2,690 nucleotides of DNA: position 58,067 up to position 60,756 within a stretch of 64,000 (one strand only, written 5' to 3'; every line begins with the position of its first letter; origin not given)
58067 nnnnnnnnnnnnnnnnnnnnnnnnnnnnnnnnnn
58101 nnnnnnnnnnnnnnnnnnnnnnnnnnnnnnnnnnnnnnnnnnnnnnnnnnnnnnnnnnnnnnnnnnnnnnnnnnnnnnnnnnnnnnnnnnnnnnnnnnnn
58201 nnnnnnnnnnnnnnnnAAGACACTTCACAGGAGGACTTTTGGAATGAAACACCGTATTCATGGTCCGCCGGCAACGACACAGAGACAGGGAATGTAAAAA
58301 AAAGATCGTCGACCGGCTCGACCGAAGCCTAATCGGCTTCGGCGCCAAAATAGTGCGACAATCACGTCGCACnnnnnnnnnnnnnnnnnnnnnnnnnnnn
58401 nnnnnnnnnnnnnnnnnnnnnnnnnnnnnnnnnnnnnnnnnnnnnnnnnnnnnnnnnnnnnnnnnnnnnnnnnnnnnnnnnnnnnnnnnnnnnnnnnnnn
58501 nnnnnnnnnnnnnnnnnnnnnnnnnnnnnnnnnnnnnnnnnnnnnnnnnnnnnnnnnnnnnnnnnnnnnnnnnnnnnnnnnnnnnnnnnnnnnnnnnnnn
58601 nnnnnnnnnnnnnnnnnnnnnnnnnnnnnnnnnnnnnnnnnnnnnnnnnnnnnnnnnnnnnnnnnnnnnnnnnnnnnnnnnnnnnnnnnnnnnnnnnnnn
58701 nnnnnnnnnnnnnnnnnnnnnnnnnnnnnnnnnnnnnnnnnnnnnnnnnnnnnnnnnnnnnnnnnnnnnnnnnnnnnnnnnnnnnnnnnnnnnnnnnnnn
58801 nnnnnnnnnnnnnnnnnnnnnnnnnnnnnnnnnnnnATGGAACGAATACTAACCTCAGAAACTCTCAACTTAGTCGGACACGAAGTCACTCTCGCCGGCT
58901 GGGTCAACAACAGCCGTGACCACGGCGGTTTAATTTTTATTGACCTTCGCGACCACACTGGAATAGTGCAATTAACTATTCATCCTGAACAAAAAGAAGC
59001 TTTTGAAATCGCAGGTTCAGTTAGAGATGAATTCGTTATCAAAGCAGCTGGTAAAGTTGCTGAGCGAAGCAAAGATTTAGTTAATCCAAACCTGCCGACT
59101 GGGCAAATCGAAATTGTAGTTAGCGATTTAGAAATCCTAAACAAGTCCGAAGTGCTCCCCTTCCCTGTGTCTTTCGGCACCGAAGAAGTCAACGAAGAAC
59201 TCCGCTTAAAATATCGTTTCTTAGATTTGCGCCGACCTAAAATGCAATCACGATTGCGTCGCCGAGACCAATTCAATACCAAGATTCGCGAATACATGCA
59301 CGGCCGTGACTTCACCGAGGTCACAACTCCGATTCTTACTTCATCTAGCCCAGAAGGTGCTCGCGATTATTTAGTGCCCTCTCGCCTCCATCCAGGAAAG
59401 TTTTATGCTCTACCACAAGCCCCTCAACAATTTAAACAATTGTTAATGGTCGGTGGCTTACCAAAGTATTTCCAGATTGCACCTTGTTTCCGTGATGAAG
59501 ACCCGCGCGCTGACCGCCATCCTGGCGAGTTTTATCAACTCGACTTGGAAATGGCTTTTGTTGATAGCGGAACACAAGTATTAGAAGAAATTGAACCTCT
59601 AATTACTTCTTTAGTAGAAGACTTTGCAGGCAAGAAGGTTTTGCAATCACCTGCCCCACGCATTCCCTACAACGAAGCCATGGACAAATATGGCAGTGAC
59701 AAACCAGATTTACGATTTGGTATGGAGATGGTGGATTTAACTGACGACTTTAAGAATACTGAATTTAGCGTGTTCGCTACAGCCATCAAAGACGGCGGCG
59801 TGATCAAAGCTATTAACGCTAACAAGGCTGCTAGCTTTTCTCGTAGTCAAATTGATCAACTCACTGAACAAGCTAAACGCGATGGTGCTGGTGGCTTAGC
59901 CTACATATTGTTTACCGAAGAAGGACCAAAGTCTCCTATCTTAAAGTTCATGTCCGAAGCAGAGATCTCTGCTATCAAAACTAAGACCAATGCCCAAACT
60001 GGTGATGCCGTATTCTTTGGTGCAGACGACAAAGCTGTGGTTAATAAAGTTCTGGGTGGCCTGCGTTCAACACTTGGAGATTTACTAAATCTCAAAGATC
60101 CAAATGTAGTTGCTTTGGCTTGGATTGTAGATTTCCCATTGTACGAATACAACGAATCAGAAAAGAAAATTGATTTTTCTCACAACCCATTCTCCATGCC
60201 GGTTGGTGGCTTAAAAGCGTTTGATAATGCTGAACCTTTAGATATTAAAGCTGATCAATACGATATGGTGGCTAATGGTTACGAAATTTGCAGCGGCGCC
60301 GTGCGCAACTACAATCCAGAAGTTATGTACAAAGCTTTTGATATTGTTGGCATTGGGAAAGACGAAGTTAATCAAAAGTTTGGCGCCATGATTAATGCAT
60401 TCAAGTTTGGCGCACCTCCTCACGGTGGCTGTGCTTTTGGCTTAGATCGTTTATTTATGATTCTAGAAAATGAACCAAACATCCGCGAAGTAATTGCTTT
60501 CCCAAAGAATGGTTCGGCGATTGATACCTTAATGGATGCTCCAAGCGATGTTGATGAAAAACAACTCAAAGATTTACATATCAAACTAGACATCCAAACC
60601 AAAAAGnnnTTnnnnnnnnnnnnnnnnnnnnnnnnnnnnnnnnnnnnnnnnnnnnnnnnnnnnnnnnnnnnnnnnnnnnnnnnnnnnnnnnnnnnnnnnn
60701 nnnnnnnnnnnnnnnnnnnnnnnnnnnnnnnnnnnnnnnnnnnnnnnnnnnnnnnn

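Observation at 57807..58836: About 0.9-kb GC-rich, highly structured non-coding island with two consensus promoter/terminator units upstream of aspS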

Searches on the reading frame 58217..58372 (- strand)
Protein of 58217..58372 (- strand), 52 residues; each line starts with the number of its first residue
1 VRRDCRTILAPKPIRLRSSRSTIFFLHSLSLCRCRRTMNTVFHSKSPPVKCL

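Call 55: search_protein_families(library=pfam, proteins=[window:58217-58372:-], max_evalue=1)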
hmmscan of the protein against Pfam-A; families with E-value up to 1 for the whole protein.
window:58217-58372:- (52 aa): 0 families

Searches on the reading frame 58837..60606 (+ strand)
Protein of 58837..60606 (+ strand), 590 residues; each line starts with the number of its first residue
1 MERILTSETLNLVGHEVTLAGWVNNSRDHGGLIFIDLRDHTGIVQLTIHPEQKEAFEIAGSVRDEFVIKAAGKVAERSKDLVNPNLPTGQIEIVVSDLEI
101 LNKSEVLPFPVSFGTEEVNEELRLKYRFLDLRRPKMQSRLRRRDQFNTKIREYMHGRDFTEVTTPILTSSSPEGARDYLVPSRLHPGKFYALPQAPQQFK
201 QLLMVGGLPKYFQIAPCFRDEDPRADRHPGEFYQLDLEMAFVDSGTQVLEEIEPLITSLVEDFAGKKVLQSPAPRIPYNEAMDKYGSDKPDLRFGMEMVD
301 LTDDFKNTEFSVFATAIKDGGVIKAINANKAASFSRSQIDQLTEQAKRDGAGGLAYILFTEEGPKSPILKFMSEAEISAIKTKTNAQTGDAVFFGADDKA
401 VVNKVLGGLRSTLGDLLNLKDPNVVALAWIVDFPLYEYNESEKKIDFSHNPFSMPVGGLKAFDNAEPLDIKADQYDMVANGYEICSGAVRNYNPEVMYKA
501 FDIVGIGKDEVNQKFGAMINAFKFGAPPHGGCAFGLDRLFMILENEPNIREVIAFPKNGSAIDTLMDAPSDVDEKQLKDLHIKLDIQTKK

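Call 13: find_encoding_contigs(protein=window:58837-60606:+, flank=10000, max_places=10)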
Protein window:58837-60606:+ (590 aa): no gene with exactly this product is on record in the collection.

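Call 14: find_related_loci(query=window:58837-60606:+, collection=genome_contigs, flank=4000)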
Query window:58837-60606:+ (590 aa) in genome_contigs; peptide patterns used: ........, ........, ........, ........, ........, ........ (x = any residue, [..] = any of these).
195 stretches matched a pattern; 143 encode a relative of the query (tblastn E <= 1e-3); the best 80 are kept; 80 distinct loci.
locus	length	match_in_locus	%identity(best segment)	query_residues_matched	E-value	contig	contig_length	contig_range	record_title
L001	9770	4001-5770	98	1-590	0e+0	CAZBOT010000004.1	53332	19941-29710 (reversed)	MAG TPA_asm: uncultured Candidatus Saccharibacteria bacterium isolate SRP329715_co1_191 genome assembly, contig: NODE_71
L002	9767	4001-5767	78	1-589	0e+0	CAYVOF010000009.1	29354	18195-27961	MAG TPA_asm: uncultured Candidatus Saccharibacteria bacterium isolate SRP192515_co2_194 genome assembly, contig: NODE_11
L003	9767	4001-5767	78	1-589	0e+0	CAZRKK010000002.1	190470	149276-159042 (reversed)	MAG TPA_asm: uncultured Candidatus Saccharibacteria bacterium isolate SRP170004_co1_269 genome assembly, contig: NODE_65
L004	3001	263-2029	77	1-589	0e+0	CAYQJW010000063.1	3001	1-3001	MAG TPA_asm: uncultured Candidatus Saccharibacteria bacterium isolate SRP286056_co1_433 genome assembly, contig: NODE_55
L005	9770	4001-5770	99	1-590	0e+0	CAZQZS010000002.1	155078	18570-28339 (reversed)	MAG TPA_asm: uncultured Candidatus Saccharibacteria bacterium isolate binchicken_co179_18 genome assembly, contig: NODE_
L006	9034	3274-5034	76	3-589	0e+0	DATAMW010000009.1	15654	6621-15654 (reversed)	MAG TPA_asm: Patescibacteria group bacterium isolate SMAG_U7001 k141_620832, whole genome shotgun sequence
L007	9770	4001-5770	77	3-590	0e+0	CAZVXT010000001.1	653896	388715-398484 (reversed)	MAG TPA_asm: uncultured Candidatus Saccharibacteria bacterium isolate SRP285395_co2_267 genome assembly, contig: NODE_2_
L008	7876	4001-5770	76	1-590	0e+0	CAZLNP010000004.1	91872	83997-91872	MAG TPA_asm: uncultured Candidatus Saccharibacteria bacterium isolate SRP286056_co2_291 genome assembly, contig: NODE_23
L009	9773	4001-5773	75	1-590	0e+0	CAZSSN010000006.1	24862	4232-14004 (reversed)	MAG TPA_asm: uncultured Candidatus Saccharibacteria bacterium isolate SRP286056_co3_12 genome assembly, contig: NODE_172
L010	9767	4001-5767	74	3-590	0e+0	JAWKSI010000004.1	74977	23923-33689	MAG: Candidatus Doudnabacteria bacterium isolate ABC2.18 ABC2.18.fa-4, whole genome shotgun sequence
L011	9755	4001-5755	74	1-586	0e+0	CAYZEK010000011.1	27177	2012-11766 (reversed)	MAG TPA_asm: uncultured Candidatus Saccharibacteria bacterium isolate binchicken_co245_329 genome assembly, contig: NODE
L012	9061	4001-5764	72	1-589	0e+0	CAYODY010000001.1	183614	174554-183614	MAG TPA_asm: uncultured Candidatus Saccharibacteria bacterium isolate SRP286056_co2_146 genome assembly, contig: NODE_54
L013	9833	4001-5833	69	1-589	0e+0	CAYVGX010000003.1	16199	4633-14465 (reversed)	MAG TPA_asm: uncultured Candidatus Saccharibacteria bacterium isolate SRP135725_co1_95 genome assembly, contig: NODE_471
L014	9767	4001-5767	70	1-590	0e+0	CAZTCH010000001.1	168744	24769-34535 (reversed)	MAG TPA_asm: uncultured Candidatus Saccharibacteria bacterium isolate SRP286056_co1_73 genome assembly, contig: NODE_48_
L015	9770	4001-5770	70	1-590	0e+0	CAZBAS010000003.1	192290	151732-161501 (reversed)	MAG TPA_asm: uncultured Candidatus Saccharibacteria bacterium isolate SRP278252_co1_116 genome assembly, contig: NODE_53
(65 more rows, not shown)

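Call 27: find_related_loci(query=window:58837-60606:+, collection=metagenome_contigs, flank=3000)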
Query window:58837-60606:+ (590 aa) in metagenome_contigs; peptide patterns used: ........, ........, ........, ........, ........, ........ (x = any residue, [..] = any of these).
174 stretches matched a pattern; 91 encode a relative of the query (tblastn E <= 1e-3); the best 80 are kept; 80 distinct loci.
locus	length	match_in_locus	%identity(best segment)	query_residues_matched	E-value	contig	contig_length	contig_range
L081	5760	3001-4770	76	1-590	0e+0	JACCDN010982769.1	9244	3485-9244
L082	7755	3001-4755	74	1-586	0e+0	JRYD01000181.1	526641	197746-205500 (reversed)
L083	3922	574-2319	63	3-584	0e+0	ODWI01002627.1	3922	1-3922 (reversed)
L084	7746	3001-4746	63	3-584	0e+0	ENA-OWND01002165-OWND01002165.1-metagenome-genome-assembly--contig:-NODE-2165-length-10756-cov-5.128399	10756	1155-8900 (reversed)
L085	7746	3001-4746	63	3-584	0e+0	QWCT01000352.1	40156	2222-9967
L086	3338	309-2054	63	3-584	0e+0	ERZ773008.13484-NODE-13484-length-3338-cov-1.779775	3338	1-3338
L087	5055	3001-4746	63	3-584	0e+0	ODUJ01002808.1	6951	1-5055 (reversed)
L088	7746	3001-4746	63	3-584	0e+0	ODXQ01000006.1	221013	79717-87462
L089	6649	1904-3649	63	3-584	0e+0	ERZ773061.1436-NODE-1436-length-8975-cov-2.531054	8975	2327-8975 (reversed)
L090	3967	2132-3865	64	3-584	0e+0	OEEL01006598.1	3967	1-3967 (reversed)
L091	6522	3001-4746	63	3-584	0e+0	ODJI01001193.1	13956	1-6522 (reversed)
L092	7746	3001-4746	63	3-584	0e+0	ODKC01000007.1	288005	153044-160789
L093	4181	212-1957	63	3-584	0e+0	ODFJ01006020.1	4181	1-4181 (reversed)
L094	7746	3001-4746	63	3-584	0e+0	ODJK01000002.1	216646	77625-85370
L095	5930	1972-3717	63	3-584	0e+0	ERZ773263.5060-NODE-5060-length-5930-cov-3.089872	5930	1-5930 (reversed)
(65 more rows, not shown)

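Call 98: search_protein_families(library=ncbifam, proteins=[window:58837-60606:+], max_evalue=0.00001)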
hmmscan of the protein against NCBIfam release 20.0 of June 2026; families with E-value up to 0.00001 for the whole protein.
window:58837-60606:+ (590 aa): 15 families
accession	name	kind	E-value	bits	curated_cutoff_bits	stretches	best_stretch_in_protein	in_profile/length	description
NF001750.0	PRK00476.1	equivalog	1.3e-241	803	443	1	11-585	15-587/590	aspartate--tRNA ligase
TIGR00459.1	aspS_bact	equivalog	2.2e-200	666.9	373.85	1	11-583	13-582/586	aspartate--tRNA ligase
NF009460.0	PRK12820.1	equivalog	3.3e-164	547.9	1379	1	9-582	30-615/723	bifunctional aspartyl-tRNA synthetase/aspartyl/glutamyl-tRNA amidotransferase subunit C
NF003483.0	PRK05159.1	equivalog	7.9e-68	229.3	353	2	2-265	4-260/438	aspartate--tRNA(Asn) ligase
TIGR00458.1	aspS_nondisc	equivalog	2.7e-63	214.5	368.4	2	14-267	12-257/428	aspartate--tRNA(Asn) ligase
NF003037.0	PRK03932.1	equivalog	9.5e-40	136.9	414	2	10-261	12-260/451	asparagine--tRNA ligase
NF001756.1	PRK00484.1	subfamily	1.6e-37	129.3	468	2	8-271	45-298/488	lysine--tRNA ligase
TIGR00457.1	asnS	equivalog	4.4e-36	124.7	342.6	2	11-261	13-262/455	asparagine--tRNA ligase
TIGR00499.1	lysS_bact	equivalog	6.3e-36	124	427.6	2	8-328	47-346/496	lysine--tRNA ligase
NF002821.0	PRK02983.1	equivalog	5.5e-27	94.2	742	1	13-272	658-908/1102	bifunctional lysylphosphatidylglycerol synthetase/lysine--tRNA ligase LysX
NF009101.0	PRK12445.1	subfamily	1.3e-22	80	1026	1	10-267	61-309/505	lysine--tRNA ligase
TIGR00462.1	genX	equivalog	5.9e-17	62.1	286.9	1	140-289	1-146/304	EF-P lysine aminoacylase EpmA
NF005052.0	PRK06462.1-1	equivalog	2e-14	53.4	368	1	117-263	28-173/353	asparagine synthetase A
NF006828.0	PRK09350.1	equivalog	4.1e-14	52.6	264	1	517-558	282-323/325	elongation factor P--(R)-beta-lysine ligase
NF005054.0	PRK06462.1-4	equivalog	7e-09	35.2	309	0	129-289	14-193/318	asparagine synthetase A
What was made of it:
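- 58837..60609 (+): aspS, bacterial-type aspartate-tRNA ligase (flanking gene). NF001750, 803 bits (call 98).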
